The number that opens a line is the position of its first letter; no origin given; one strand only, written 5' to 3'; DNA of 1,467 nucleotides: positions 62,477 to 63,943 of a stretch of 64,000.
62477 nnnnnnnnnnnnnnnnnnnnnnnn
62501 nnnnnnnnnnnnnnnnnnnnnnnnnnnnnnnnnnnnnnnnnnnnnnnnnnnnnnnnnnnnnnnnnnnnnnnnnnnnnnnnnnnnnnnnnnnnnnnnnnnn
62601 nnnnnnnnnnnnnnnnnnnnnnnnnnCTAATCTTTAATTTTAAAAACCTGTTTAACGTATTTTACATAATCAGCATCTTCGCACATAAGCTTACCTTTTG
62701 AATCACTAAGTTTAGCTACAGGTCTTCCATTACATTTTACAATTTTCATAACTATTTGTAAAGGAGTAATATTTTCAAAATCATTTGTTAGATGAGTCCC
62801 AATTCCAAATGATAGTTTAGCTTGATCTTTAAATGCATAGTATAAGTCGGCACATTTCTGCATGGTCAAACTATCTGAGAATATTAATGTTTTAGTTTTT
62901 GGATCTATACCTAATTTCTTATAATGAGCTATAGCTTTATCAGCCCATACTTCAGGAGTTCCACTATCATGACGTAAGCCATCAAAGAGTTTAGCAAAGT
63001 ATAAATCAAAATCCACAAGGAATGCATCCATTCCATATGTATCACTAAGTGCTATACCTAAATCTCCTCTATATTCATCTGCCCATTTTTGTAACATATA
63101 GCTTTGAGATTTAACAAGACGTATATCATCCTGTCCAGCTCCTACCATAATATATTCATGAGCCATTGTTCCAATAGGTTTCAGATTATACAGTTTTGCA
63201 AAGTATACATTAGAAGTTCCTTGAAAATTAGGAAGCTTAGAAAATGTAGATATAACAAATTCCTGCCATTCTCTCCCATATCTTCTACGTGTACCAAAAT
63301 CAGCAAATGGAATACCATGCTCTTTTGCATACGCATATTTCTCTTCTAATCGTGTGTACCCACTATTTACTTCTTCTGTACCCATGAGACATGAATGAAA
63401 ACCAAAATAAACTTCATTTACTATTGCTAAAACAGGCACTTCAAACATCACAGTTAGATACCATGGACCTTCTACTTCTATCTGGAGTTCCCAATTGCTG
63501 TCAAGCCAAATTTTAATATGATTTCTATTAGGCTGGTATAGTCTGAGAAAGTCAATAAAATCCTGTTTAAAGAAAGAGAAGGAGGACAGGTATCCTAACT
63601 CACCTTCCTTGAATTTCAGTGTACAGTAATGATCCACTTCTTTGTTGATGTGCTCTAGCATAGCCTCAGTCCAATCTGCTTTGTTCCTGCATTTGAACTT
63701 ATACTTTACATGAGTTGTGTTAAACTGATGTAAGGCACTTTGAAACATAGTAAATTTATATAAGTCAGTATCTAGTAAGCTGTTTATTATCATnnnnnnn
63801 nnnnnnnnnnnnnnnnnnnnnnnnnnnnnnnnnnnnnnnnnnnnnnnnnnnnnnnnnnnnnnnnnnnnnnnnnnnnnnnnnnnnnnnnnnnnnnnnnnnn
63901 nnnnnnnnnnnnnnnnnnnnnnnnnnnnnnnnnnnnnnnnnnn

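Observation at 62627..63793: Nicotinate phosphoribosyltransferase (PncB) in the phage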

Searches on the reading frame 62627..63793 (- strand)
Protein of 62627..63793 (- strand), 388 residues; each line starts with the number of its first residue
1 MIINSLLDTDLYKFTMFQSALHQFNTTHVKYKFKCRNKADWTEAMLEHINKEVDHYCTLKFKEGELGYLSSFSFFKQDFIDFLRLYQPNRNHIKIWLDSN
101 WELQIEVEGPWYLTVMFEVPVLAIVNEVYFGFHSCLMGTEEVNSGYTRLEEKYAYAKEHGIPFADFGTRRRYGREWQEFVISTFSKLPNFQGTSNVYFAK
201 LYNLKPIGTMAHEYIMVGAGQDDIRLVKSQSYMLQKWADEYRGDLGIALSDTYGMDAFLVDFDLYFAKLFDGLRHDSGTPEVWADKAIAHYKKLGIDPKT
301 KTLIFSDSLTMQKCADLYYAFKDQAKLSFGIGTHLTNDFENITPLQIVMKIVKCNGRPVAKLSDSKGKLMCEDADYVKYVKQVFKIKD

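Call 3: search_protein_families(library=pfam, proteins=[window:62627-63793:-], max_evalue=0.01)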
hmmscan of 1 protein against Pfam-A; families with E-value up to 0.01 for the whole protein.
window:62627-63793:- (388 aa): 2 families
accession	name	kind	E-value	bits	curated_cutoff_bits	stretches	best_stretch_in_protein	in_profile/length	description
PF04095.22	NAPRTase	-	6.4e-72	242.6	20.8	1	163-386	3-237/239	Nicotinate phosphoribosyltransferase (NAPRTase) family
PF17767.7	NAPRTase_N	-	4.3e-32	111.5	32.6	1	7-126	1-125/125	Nicotinate phosphoribosyltransferase (NAPRTase) N-terminal domain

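Call 4: search_protein_families(library=ncbifam, proteins=[window:62627-63793:-], max_evalue=0.01)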
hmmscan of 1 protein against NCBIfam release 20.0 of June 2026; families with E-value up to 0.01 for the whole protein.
window:62627-63793:- (388 aa): 10 families
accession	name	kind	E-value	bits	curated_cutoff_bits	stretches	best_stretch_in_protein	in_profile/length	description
NF003704.0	PRK05321.1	subfamily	1.2e-157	525.1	379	1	1-387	8-392/398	nicotinate phosphoribosyltransferase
TIGR01514.1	NAPRTase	equivalog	1.5e-131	439.2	269.55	1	2-386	1-398/399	nicotinate phosphoribosyltransferase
TIGR01513.1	NAPRTase_put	equivalog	3.1e-22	79.1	297.4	1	7-371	2-345/452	nicotinate phosphoribosyltransferase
NF006696.0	PRK09243.1-3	equivalog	1.1e-20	73.7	503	2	160-369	155-352/451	nicotinate phosphoribosyltransferase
NF009131.0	PRK12484.1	equivalog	1.2e-17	63.8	330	1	159-366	148-344/455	nicotinate phosphoribosyltransferase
NF006695.0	PRK09243.1-2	equivalog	1.3e-15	57.1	469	1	4-370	5-355/480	nicotinate phosphoribosyltransferase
NF006698.0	PRK09243.1-5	equivalog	5.5e-13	48.5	531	1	7-367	17-347/440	nicotinate phosphoribosyltransferase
NF006694.0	PRK09243.1-1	equivalog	2.4e-08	33.1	663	1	7-355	9-335/485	nicotinate phosphoribosyltransferase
NF006697.0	PRK09243.1-4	equivalog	0.00014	20.5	776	1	7-354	11-335/488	nicotinate phosphoribosyltransferase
NF006415.0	PRK08662.1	equivalog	0.00065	18.6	243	0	190-362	155-314/381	nicotinate phosphoribosyltransferase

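Call 5: search_solved_structures(query=window:62627-63793:-, show_alignments=2)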
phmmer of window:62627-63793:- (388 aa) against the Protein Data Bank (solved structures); distinct sequences matched with E-value up to 0.001: 6.
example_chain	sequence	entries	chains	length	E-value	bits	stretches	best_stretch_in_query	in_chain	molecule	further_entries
1yir_A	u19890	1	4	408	7.6e-104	351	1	2-387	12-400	Nicotinate phosphoribosyltransferase 2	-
3os4_A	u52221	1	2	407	2e-89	303.6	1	2-385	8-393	Nicotinate phosphoribosyltransferase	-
4hl7_A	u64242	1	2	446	7.6e-74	252.3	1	2-386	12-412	Nicotinate phosphoribosyltransferase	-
2im5_A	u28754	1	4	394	1.3e-61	212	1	2-356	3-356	Nicotinate phosphoribosyltransferase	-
1vlp_A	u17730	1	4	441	1.9e-51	178.5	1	2-382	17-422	nicotinate phosphoribosyltransferase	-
1ybe_A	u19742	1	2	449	2.1e-50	175.1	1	2-381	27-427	Nicotinate phosphoribosyltransferase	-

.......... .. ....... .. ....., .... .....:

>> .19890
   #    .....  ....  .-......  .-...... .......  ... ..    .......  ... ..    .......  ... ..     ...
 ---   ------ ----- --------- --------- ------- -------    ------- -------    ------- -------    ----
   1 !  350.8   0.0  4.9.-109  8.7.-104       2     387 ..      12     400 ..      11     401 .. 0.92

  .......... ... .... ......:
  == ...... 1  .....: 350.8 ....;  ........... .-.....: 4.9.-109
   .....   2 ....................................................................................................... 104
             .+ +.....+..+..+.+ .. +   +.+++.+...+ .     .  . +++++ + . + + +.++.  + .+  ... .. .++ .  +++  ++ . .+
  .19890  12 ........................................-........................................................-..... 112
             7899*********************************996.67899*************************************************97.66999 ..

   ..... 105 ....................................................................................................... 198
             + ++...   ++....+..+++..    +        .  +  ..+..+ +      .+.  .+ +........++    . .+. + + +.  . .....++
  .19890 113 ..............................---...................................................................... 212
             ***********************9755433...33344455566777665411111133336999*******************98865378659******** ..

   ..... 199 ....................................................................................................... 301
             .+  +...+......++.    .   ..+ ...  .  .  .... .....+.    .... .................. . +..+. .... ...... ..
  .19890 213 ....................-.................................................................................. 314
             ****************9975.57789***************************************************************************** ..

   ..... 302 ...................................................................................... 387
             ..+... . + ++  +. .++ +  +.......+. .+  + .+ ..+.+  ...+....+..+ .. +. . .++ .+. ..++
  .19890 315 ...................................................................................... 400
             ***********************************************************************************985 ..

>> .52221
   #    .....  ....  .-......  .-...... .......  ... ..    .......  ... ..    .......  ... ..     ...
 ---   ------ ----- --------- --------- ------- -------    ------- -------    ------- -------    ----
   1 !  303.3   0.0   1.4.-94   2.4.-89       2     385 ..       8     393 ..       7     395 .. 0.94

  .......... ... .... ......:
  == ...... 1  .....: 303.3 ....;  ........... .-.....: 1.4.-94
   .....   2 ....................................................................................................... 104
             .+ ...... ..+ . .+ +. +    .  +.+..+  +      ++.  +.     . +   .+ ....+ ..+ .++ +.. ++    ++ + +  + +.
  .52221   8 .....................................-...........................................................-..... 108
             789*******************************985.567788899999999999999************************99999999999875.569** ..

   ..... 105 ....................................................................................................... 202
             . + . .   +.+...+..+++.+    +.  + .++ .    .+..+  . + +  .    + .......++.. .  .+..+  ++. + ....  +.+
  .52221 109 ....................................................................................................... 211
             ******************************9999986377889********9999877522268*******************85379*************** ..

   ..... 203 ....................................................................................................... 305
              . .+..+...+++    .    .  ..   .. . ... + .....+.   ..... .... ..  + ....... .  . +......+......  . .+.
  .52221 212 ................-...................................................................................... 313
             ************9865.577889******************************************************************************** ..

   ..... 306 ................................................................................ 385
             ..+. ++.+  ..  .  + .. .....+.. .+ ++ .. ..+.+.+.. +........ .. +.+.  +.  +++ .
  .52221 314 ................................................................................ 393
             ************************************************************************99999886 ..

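Call 7: search_dna_similar(query=window:62627-63793:-, collection=phages, mode=protein, max_rows=40)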
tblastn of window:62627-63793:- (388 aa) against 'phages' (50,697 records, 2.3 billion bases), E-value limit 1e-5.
Records with a match: 14; places in all: 14; records where one place covers at least 80% of the query: 14.
Best place of each record, by identity: <60% 14.
By first word of the organism name: uncultured 4; Bacteriophage 4; Acinetobacter 2; Agrobacterium 2; Moraxella 1; Sinorhizobium 1.
By host as written in the record: - 10; Agrobacterium tumefaciens C58 2; Moraxella catarrhalis 1; Sinohrizobium meliloti NRRL L-50 1.
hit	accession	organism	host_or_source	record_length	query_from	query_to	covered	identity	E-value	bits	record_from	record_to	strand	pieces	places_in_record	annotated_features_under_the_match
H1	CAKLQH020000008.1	Acinetobacter phage MD-2021a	not known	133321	2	388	100%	51.7%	1e-119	387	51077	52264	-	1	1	pncB: nicotinate phosphoribosyltransferase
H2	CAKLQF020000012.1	Acinetobacter phage MD-2021a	not known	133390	2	388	100%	51.7%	1e-119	387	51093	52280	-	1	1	pncB: nicotinate phosphoribosyltransferase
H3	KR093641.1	Moraxella phage Mcat17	Moraxella catarrhalis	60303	2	387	99%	50.4%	3e-116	377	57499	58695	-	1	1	none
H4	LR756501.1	uncultured phage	metagenomic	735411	2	386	99%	40.8%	2e-75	260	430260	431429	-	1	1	record has no annotation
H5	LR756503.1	uncultured phage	metagenomic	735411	2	386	99%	40.8%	2e-75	260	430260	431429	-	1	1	record has no annotation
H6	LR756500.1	uncultured phage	metagenomic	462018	2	375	96%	41.3%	9e-73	252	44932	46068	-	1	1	record has no annotation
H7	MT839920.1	Bacteriophage sp.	human fecal samples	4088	1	368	95%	37.7%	6e-65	229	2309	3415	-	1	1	record has no annotation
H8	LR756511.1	uncultured phage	metagenomic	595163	2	383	98%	36.1%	3e-60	216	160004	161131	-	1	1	record has no annotation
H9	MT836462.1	Bacteriophage sp.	human fecal samples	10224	2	375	96%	36.3%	2e-62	222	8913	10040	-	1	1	record has no annotation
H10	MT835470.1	Bacteriophage sp.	human fecal samples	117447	1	368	95%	36.3%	4e-62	221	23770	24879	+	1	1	record has no annotation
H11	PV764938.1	Sinorhizobium phage Phosso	Sinohrizobium meliloti NRRL L-50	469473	2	384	99%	32.6%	3e-48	181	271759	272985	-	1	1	nicotinate phosphoribosyltransferase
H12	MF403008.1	Agrobacterium phage Atu_ph07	Agrobacterium tumefaciens C58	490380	2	384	99%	32.5%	3e-47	178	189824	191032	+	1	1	nicotinate phosphoribosyltransferase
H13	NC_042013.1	Agrobacterium phage Atu_ph07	Agrobacterium tumefaciens C58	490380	2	384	99%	32.5%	3e-47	178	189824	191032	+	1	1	nicotinate phosphoribosyltransferase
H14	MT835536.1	Bacteriophage sp.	human fecal samples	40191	12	341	85%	23.3%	4e-7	58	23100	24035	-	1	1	record has no annotation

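Call 11: search_protein_families(library=phrogs, proteins=[window:62627-63793:-], max_evalue=0.001)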
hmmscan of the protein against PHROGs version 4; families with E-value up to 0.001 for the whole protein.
window:62627-63793:- (388 aa): 1 family
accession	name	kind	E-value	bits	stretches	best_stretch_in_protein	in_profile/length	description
phrog_448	-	other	3.4e-21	76.7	1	160-366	191-431/500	nicotinamide phosphoribosyl transferase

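Call 13: find_homologous_proteins(query=window:62627-63793:-, max_evalue=1e-20)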
Query window:62627-63793:- (388 aa): 8000 proteins with E <= 1e-20 among 8000 candidates; the best 120 are listed.
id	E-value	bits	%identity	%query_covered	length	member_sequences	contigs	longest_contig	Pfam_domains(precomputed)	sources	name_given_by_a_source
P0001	6.0e-268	906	100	100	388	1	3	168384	PF04095.23,PF17767.8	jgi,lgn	jgi:nicotinate phosphoribosyltransferase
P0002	6.7e-178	610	69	99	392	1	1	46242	PF04095.23,PF17767.8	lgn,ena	-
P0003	4.0e-177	607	69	100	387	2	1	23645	PF04095.23,PF17767.8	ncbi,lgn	-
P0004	3.7e-173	594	67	100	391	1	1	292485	PF04095.23,PF17767.8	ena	-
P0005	2.6e-170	585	65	99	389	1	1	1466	PF04095.23,PF17767.8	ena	-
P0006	1.8e-168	579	66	100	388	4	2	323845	PF04095.23,PF17767.8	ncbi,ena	-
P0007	3.8e-168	578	65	100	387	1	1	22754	PF04095.23,PF17767.8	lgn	-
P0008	1.5e-167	576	64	100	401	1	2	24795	PF04095.23,PF17767.8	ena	-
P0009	2.3e-167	575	63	100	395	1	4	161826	PF04095.23,PF17767.8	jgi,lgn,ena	-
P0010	3.4e-167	574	66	100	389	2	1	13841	PF04095.23,PF17767.8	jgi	-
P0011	1.8e-166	572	63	100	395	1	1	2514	PF04095.23,PF17767.8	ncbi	-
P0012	2.6e-166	572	65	99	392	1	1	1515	PF04095.23,PF17767.8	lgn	-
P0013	4.2e-166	571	63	100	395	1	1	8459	PF04095.23,PF17767.8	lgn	-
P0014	4.7e-166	571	63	100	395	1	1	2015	PF04095.23,PF17767.8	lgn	-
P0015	3.0e-165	568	63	99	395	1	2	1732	PF04095.23,PF17767.8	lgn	-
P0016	6.3e-165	567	62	100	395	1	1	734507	PF04095.23,PF17767.8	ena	-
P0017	1.3e-164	566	63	99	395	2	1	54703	PF04095.23,PF17767.8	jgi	-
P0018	2.0e-164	565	62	99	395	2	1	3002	PF04095.23,PF17767.8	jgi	jgi:nicotinate phosphoribosyltransferase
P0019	2.6e-164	565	63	99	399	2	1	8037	PF04095.23,PF17767.8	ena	-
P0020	1.1e-163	563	63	100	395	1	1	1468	PF04095.23,PF17767.8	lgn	-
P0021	1.1e-163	563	65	99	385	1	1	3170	PF04095.23,PF17767.8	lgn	-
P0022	1.2e-163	563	63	99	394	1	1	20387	PF04095.23,PF17767.8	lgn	-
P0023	1.6e-163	562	63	99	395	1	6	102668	PF04095.23,PF17767.8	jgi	-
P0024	1.8e-163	562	63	100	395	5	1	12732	PF04095.23,PF17767.8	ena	-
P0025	1.8e-162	559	63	99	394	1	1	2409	PF04095.23,PF17767.8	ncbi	-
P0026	2.6e-161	555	63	99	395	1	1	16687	PF04095.23,PF17767.8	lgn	-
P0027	4.1e-161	554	62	99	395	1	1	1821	PF04095.23,PF17767.8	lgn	-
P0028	1.3e-160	553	62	99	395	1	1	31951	PF04095.23,PF17767.8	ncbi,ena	-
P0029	7.1e-160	550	64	99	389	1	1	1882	PF04095.23,PF17767.8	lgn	-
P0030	1.4e-159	549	63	100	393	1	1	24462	PF04095.23,PF17767.8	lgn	-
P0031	6.8e-159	547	62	99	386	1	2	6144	PF04095.23,PF17767.8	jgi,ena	-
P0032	9.0e-159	547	61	99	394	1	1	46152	PF04095.23,PF17767.8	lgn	-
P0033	1.0e-158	547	63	99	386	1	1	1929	PF04095.23,PF17767.8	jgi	jgi:nicotinate phosphoribosyltransferase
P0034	3.8e-158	545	60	100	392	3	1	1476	PF04095.23,PF17767.8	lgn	-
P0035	6.3e-158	544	62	99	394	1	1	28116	PF04095.23,PF17767.8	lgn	-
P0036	7.9e-157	540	63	100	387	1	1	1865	PF04095.23,PF17767.8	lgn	-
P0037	9.9e-157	540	63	99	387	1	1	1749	PF04095.23,PF17767.8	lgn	-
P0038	2.4e-156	539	63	96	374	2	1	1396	PF04095.23,PF17767.8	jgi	-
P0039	5.2e-156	538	61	100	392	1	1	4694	PF04095.23,PF17767.8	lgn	-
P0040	6.1e-156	537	61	100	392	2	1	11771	PF04095.23,PF17767.8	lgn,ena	-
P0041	1.5e-153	530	63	99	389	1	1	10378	PF04095.23,PF17767.8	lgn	-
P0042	7.0e-153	527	62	99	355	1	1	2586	PF04095.23,PF17767.8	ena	-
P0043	1.7e-152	526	62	99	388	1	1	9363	PF04095.23,PF17767.8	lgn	-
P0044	1.8e-152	526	62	99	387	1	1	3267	PF04095.23,PF17767.8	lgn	-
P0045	2.1e-152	526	64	96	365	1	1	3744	PF04095.23,PF17767.8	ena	-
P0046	3.1e-152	525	61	100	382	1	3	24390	PF04095.23,PF17767.8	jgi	-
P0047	6.8e-151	521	61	99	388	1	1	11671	PF04095.23,PF17767.8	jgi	-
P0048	1.0e-150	520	63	93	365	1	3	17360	PF04095.23,PF17767.8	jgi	jgi:nicotinate phosphoribosyltransferase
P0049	8.8e-150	517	60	99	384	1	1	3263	PF04095.23,PF17767.8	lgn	-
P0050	9.6e-150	517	61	99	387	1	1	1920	PF04095.23,PF17767.8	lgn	-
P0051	2.6e-149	516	59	99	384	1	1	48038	PF04095.23,PF17767.8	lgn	-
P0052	3.1e-149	515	59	100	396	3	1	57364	PF04095.23,PF17767.8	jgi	-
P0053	1.3e-148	513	60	99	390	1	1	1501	PF04095.23,PF17767.8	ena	-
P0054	1.1e-147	510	61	100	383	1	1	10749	PF04095.23,PF17767.8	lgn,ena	-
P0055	1.7e-147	510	59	100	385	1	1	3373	PF04095.23,PF17767.8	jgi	jgi:nicotinate phosphoribosyltransferase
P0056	2.7e-146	506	59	99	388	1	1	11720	PF04095.23,PF17767.8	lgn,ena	-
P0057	3.4e-146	505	59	99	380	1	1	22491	PF04095.23,PF17767.8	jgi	jgi:nicotinate phosphoribosyltransferase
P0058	4.3e-146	505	59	100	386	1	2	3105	PF04095.23,PF17767.8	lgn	-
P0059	8.3e-146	504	60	100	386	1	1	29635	PF04095.23,PF17767.8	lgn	-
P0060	3.7e-145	502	60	100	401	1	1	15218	PF04095.23,PF17767.8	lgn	-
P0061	4.1e-144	499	58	99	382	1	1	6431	PF04095.23,PF17767.8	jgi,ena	-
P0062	4.2e-144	498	58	100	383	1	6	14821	PF04095.23,PF17767.8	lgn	-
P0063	6.5e-144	498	59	99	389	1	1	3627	PF04095.23,PF17767.8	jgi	-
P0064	1.1e-143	497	58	99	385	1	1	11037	PF04095.23,PF17767.8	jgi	jgi:nicotinate phosphoribosyltransferase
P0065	2.6e-143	496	58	98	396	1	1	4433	PF04095.23,PF17767.8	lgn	-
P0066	3.1e-143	496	59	100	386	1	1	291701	PF04095.23,PF17767.8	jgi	-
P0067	3.4e-143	495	59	99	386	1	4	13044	PF04095.23,PF17767.8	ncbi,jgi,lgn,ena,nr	ncbi:MAG TPA: nicotinate phosphoribosyltransferase [Candidatus Paceibacterota bacterium]|nr:nicotina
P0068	4.3e-143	495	57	100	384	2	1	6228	PF04095.23,PF17767.8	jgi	-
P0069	6.0e-143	495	58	99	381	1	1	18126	PF04095.23,PF17767.8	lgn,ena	-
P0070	1.0e-142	494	59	99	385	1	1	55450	PF04095.23,PF17767.8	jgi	jgi:nicotinate phosphoribosyltransferase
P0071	1.6e-142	493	58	99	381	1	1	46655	PF04095.23,PF17767.8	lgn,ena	-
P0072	5.5e-142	491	60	99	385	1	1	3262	PF04095.23,PF17767.8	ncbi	-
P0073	7.6e-142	491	57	99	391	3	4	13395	PF04095.23,PF17767.8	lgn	-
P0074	2.4e-141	489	58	96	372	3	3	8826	PF04095.23,PF17767.8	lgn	-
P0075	3.1e-141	489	56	99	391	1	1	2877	PF04095.23,PF17767.8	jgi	jgi:nicotinate phosphoribosyltransferase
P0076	4.3e-141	489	65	88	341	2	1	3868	PF04095.23,PF17767.8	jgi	-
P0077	4.6e-141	488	57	99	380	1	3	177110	PF04095.23,PF17767.8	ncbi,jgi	ncbi:MAG: nicotinate phosphoribosyltransferase [Promethearchaeota archaeon]|jgi:nicotinate phosphori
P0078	4.7e-141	488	58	100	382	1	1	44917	PF04095.23,PF17767.8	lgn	-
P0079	1.0e-140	487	59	98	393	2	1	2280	PF04095.23,PF17767.8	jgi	jgi:nicotinate phosphoribosyltransferase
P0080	1.7e-140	487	57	99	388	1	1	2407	PF04095.23,PF17767.8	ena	-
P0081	3.1e-140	486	56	99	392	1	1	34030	PF04095.23,PF17767.8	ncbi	-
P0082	3.5e-140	486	57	99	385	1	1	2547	PF04095.23,PF17767.8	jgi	jgi:nicotinate phosphoribosyltransferase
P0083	4.3e-140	485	58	99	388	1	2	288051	PF04095.23,PF17767.8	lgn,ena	-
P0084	4.6e-140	485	59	99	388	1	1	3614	PF04095.23,PF17767.8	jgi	-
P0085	6.4e-140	485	57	99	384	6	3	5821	PF04095.23,PF17767.8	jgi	jgi:nicotinate phosphoribosyltransferase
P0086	8.4e-140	484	57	99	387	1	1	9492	PF04095.23,PF17767.8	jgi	jgi:nicotinate phosphoribosyltransferase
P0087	4.7e-139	482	57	99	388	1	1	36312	PF04095.23,PF17767.8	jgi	jgi:nicotinate phosphoribosyltransferase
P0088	6.4e-139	481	56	99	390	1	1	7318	PF04095.23,PF17767.8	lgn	-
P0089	6.5e-139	481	59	99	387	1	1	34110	PF04095.23,PF17767.8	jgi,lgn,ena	-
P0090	1.5e-138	480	57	99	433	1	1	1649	PF04095.23,PF17767.8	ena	-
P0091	1.8e-138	480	57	99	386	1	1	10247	PF04095.23,PF17767.8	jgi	jgi:nicotinate phosphoribosyltransferase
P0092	2.0e-138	480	57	98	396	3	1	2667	PF04095.23,PF17767.8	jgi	-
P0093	2.5e-138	479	57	99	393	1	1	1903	PF04095.23,PF17767.8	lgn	-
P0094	3.1e-138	479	56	98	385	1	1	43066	PF04095.23,PF17767.8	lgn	-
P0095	1.3e-137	477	56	99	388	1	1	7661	PF04095.23,PF17767.8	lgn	-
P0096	1.3e-137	477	57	100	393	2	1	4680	PF04095.23,PF17767.8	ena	-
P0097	2.4e-137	476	57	99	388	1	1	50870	PF04095.23,PF17767.8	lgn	-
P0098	2.4e-137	476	57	98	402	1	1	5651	PF04095.23,PF17767.8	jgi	jgi:nicotinate phosphoribosyltransferase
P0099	2.6e-137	476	55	99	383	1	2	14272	PF04095.23,PF17767.8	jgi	jgi:nicotinate phosphoribosyltransferase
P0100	6.1e-137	475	56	99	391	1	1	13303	PF04095.23,PF17767.8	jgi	jgi:nicotinate phosphoribosyltransferase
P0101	7.5e-137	475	56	99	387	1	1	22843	PF04095.23,PF17767.8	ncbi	-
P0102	1.2e-136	474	57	100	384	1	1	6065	PF04095.23,PF17767.8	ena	-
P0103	1.9e-136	473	58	100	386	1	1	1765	PF04095.23,PF17767.8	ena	-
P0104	2.2e-136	473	57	99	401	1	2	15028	PF04095.23,PF17767.8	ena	-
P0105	3.0e-136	473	54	99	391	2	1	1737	PF04095.23,PF17767.8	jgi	jgi:nicotinate phosphoribosyltransferase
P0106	3.0e-136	473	57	99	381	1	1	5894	PF04095.23,PF17767.8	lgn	-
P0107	5.6e-136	472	56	99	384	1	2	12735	PF04095.23,PF17767.8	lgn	-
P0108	6.5e-136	472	55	100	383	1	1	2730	PF04095.23,PF17767.8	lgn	-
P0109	7.1e-136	471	59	96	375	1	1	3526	PF04095.23,PF17767.8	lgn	-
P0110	7.4e-136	471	57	100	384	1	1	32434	PF04095.23,PF17767.8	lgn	-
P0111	1.3e-135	471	56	98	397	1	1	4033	PF04095.23,PF17767.8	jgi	jgi:nicotinate phosphoribosyltransferase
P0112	1.7e-135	470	54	99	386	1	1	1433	PF04095.23,PF17767.8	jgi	jgi:nicotinate phosphoribosyltransferase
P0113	2.4e-135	470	57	99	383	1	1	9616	PF04095.23,PF17767.8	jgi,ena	-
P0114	2.9e-135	469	58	96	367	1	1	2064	PF04095.23,PF17767.8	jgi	-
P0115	3.6e-135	469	56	99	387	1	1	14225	PF04095.23,PF17767.8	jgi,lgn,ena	-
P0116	4.3e-135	469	55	99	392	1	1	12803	PF04095.23,PF17767.8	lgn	-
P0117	6.6e-135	468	57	99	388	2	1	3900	PF04095.23,PF17767.8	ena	-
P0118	8.3e-135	468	55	98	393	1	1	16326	PF04095.23,PF17767.8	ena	-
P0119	8.9e-135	468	55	100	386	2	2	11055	PF04095.23,PF17767.8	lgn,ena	-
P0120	1.4e-134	467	56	99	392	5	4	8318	PF04095.23,PF17767.8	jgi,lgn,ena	-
